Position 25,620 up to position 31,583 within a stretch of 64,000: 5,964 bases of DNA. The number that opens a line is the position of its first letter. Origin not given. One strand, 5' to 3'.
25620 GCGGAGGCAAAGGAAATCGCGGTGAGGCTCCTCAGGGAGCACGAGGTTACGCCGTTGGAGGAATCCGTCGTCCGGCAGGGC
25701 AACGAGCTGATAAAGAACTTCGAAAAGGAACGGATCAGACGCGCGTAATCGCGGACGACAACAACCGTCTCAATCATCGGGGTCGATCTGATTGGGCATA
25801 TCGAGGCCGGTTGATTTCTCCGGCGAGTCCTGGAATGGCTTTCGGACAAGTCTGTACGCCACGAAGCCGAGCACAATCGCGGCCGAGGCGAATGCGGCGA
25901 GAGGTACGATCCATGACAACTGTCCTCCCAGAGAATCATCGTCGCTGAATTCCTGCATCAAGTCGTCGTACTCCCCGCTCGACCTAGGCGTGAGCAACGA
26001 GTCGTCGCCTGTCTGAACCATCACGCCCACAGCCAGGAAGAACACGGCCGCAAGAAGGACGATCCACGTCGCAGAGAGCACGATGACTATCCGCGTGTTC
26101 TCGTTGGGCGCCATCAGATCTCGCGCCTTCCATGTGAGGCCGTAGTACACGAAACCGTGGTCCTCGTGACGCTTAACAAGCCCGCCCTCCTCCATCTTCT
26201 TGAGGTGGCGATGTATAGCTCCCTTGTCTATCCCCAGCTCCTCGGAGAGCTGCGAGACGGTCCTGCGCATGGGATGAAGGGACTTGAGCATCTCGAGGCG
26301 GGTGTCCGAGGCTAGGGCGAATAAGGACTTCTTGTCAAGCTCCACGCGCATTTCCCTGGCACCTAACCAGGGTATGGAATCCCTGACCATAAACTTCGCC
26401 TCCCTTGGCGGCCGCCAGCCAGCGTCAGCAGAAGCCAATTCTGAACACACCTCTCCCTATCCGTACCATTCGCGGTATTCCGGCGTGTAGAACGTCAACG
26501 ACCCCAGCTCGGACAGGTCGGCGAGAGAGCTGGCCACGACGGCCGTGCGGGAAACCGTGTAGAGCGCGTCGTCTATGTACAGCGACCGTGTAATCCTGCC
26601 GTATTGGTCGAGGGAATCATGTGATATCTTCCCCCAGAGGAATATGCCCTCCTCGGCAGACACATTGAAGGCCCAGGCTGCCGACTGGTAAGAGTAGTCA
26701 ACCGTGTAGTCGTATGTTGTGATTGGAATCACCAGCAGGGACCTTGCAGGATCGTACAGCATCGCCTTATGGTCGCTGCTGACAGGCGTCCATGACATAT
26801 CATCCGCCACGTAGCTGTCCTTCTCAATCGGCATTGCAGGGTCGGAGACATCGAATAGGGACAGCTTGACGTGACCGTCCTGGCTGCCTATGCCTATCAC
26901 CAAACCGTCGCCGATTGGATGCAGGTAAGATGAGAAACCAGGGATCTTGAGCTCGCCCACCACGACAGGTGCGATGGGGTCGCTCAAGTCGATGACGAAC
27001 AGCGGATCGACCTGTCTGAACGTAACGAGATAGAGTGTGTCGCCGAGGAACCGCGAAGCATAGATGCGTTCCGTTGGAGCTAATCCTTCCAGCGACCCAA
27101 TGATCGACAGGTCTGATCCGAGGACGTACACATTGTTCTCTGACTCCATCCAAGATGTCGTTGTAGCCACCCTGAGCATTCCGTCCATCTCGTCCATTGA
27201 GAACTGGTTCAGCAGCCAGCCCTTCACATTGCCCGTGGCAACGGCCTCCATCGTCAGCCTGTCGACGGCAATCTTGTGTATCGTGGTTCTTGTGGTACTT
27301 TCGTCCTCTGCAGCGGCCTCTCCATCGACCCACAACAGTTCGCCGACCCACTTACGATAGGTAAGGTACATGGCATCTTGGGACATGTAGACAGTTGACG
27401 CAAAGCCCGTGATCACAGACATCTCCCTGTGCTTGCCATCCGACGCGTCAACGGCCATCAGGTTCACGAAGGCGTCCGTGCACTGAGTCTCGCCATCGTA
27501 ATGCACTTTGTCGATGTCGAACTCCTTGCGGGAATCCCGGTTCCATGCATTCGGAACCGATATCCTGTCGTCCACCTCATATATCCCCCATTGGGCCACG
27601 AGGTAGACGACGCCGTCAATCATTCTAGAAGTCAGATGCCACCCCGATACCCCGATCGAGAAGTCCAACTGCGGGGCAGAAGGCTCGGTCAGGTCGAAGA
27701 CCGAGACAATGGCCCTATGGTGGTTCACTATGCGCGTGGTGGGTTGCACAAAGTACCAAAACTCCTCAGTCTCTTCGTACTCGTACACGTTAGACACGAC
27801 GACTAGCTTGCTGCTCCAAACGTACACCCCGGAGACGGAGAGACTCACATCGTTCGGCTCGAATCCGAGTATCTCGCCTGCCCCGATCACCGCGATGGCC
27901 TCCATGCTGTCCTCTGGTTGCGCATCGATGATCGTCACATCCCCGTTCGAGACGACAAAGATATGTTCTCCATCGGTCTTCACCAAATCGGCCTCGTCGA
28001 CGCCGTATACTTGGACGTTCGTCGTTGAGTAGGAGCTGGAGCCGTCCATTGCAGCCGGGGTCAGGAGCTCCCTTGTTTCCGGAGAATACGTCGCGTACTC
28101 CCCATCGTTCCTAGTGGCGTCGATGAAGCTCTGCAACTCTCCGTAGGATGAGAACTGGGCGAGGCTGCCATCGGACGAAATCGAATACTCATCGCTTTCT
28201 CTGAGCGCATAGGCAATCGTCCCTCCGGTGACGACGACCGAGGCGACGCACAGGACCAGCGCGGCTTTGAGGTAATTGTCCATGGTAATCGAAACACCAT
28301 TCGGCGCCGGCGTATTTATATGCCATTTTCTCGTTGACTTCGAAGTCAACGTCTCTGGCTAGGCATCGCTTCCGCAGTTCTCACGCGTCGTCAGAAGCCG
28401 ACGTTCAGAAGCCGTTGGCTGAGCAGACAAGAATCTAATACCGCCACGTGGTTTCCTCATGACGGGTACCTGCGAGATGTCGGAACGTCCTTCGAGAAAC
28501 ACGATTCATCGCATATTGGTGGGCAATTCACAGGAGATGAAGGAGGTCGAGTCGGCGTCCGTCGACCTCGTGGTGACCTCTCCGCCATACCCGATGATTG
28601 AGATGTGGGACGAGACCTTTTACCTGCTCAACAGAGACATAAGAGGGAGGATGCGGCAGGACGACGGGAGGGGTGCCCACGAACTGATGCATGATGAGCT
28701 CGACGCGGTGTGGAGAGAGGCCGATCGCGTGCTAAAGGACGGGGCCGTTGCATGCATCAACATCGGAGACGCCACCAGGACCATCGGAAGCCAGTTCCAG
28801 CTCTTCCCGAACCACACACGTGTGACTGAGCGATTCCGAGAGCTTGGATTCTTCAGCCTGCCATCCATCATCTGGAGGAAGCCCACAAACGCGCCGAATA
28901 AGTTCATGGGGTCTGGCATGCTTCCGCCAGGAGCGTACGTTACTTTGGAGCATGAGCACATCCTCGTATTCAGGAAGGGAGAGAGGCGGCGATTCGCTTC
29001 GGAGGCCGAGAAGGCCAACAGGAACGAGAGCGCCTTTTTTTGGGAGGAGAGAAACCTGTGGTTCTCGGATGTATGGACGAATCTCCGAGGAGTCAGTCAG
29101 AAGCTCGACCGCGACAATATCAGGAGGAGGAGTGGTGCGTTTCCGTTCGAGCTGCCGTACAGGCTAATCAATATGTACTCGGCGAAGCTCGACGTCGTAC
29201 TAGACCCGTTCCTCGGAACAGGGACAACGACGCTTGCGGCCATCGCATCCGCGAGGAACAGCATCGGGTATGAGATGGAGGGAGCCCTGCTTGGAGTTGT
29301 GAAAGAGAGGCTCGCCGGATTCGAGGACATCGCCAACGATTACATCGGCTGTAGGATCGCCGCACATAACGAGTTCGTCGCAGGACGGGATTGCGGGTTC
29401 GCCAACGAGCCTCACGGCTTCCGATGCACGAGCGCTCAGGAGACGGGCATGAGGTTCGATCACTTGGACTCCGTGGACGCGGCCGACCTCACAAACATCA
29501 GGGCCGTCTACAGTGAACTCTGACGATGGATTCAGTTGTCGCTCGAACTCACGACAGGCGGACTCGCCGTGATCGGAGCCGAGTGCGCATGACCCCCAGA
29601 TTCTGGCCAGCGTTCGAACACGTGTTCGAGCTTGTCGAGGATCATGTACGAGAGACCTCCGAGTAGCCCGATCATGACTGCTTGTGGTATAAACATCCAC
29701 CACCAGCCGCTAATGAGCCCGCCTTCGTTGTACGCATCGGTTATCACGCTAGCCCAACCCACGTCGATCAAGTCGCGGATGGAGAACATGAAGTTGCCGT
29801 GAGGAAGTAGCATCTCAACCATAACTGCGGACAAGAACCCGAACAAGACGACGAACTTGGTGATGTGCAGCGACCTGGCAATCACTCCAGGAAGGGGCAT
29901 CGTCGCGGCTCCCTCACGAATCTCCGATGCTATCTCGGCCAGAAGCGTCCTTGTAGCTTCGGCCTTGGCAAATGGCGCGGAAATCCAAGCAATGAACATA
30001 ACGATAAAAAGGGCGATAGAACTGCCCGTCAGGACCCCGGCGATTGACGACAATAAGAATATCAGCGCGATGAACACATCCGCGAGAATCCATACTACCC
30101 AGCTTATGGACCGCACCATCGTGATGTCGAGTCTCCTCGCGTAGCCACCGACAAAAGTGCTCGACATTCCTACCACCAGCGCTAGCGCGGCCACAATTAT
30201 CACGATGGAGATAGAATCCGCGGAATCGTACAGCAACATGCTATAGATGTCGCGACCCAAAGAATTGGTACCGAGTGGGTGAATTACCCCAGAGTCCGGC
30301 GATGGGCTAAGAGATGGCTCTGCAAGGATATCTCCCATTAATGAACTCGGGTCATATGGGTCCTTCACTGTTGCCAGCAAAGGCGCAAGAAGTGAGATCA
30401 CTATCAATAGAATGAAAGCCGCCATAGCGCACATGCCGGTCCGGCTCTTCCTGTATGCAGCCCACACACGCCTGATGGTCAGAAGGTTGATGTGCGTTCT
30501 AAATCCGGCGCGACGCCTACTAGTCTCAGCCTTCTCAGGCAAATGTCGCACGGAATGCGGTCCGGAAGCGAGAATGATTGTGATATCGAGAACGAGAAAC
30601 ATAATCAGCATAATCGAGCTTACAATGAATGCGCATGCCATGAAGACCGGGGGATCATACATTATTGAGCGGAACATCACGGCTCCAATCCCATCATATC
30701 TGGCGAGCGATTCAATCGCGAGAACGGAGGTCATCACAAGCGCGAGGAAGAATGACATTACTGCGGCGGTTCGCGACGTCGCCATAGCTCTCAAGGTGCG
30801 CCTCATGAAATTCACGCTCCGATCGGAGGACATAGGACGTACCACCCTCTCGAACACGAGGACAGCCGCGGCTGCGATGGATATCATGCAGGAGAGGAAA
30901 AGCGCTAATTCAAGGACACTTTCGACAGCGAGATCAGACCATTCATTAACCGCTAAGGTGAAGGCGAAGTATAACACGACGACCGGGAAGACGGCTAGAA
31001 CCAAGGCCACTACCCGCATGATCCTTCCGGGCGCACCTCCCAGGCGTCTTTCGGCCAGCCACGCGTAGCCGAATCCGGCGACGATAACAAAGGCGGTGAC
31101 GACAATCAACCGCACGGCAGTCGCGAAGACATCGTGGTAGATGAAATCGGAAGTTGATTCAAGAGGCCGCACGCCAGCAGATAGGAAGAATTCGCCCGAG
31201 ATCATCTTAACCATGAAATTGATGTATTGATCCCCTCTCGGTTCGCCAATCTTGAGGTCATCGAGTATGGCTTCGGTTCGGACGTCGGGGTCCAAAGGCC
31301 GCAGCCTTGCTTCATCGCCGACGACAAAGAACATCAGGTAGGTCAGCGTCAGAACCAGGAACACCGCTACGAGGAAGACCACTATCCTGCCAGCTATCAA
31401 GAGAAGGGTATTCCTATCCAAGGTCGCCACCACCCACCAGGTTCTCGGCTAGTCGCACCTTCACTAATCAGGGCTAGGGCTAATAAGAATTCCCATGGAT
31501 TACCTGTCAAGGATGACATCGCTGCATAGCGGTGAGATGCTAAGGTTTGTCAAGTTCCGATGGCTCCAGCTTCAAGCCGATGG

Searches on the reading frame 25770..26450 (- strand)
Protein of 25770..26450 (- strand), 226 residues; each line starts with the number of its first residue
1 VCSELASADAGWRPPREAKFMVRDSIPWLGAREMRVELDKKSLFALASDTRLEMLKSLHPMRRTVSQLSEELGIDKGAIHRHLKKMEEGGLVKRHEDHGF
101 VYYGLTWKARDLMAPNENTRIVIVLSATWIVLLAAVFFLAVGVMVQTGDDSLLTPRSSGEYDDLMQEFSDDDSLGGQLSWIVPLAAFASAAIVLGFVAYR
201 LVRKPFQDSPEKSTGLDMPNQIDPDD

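Call 8: search_protein_families(library=pfam, proteins=[window:25770-26450:-], max_evalue=0.001)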
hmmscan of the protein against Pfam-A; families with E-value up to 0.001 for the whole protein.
window:25770-26450:- (226 aa): 11 families
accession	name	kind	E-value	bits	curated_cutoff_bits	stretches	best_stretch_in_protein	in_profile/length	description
PF01022.26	HTH_5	-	1.2e-11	44.8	22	1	49-93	2-46/47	Bacterial regulatory protein, arsR family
PF12840.13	HTH_20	-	5.2e-11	42.8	27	1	46-94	1-50/51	Helix-turn-helix domain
PF12802.13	MarR_2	-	6.7e-09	36.2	27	1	59-97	17-55/61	MarR family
PF13412.12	HTH_24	-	6e-07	29.4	21.9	1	64-93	19-48/48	Winged helix-turn-helix DNA-binding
PF25213.1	HVO_A0261_N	-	1.3e-06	28.6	35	1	44-98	6-59/86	HVO_A0261 N-terminal domain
PF09339.16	HTH_IclR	-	5.6e-06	26.5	22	1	55-94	9-50/52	IclR helix-turn-helix domain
PF01047.28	MarR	-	3.2e-05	24.2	24.6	1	64-98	19-53/59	MarR family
PF25212.1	HVO_A0114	-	0.00014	22.1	27.6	1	41-98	14-72/84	HVO_A0114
PF08279.18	HTH_11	-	0.00017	21.8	25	1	52-90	6-43/55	HTH domain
PF01978.25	TrmB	-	0.00018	21.8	25.6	1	63-102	23-62/68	Sugar-specific transcriptional regulator TrmB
PF13551.12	HTH_29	-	0.00074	20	28.1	0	60-95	13-48/64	Winged helix-turn helix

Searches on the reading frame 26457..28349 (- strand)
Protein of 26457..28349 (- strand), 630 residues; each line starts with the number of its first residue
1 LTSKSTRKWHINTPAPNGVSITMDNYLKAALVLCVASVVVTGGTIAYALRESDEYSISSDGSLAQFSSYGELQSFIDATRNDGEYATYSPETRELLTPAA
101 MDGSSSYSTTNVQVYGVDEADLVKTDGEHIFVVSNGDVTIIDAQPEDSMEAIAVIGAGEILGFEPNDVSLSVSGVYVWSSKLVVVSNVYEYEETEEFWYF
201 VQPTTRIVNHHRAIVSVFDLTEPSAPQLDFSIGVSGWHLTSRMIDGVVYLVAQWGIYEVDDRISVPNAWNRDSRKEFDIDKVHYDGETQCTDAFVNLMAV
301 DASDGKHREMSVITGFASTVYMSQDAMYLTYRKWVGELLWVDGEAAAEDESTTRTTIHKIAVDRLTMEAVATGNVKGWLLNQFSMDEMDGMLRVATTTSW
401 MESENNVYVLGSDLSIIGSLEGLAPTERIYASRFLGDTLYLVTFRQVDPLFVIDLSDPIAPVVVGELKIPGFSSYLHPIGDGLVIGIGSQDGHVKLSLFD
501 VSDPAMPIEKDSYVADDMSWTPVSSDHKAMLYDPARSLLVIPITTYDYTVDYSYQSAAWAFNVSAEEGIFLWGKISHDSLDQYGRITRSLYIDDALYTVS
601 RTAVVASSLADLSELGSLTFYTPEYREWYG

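Call 8: search_protein_families(library=pfam, proteins=[window:26457-28349:-], max_evalue=0.001)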
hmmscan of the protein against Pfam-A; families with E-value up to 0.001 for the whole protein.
window:26457-28349:- (630 aa): 1 family
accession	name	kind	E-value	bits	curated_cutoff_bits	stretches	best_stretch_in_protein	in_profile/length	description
PF09826.15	Beta_propel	-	5.6e-139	464.6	22.4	1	107-611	1-494/495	Beta propeller domain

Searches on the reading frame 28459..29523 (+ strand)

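Call 8: search_protein_families(library=pfam, proteins=[window:28459-29523:+], max_evalue=0.001)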
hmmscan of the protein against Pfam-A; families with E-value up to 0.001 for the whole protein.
window:28459-29523:+ (354 aa): 1 family
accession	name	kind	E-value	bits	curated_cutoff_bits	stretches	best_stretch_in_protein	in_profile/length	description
PF01555.25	N6_N4_Mtase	-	2.9e-40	139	26.7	1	35-275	1-213/221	DNA methylase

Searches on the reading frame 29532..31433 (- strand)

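Call 8: search_protein_families(library=pfam, proteins=[window:29532-31433:-], max_evalue=0.001)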
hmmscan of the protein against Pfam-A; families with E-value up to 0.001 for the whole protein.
window:29532-31433:- (633 aa): 1 family
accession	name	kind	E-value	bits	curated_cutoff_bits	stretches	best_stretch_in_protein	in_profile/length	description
PF12911.12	OppC_N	-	3.2e-06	27.4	23.9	1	321-363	4-42/53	N-terminal TM domain of oligopeptide transport permease C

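Call 46: search_protein_families(library=ncbifam, proteins=[window:29532-31433:-], max_evalue=0.00001)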
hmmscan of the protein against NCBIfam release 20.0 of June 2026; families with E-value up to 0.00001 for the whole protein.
window:29532-31433:- (633 aa): 10 families
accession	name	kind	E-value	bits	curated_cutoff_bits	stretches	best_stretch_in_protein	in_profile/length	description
NF008160.0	PRK10913.1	equivalog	3.2e-11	43.2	483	1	317-484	16-177/300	dipeptide ABC transporter permease DppC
NF045476.1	Opp4C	equivalog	2e-09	37.1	350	1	322-485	5-154/278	oligopeptide ABC transporter permease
NF011662.0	PRK15082.1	equivalog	3.2e-09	36.6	484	1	320-497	26-187/303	glutathione ABC transporter permease GsiD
TIGR02790.1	nickel_nikC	equivalog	5.1e-09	36.1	358.45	1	338-483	3-136/258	nickel ABC transporter permease subunit NikC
NF045473.1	Opp1C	equivalog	1.7e-08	34.2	350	1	329-492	3-149/267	nickel/cobalt ABC transporter permease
NF007738.0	PRK10417.1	equivalog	3.7e-08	33.2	335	1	337-483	12-148/277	nickel ABC transporter permease subunit NikC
NF043080.1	MMSYN1_0166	equivalog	5e-08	32.2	370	1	323-485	30-178/307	oligopeptide ABC transporter permease OppC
NF045474.1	Opp2C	equivalog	5.3e-08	32.7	300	1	383-484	18-115/236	nickel transporter permease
NF011691.0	PRK15111.1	equivalog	7e-08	32.4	379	1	319-480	15-170/296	putrescine export ABC transporter permease SapC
NF047573.1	opine_perm_CntC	exception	2.7e-07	30.2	440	1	329-485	7-150/271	staphylopine uptake ABC transporter permease subunit CntC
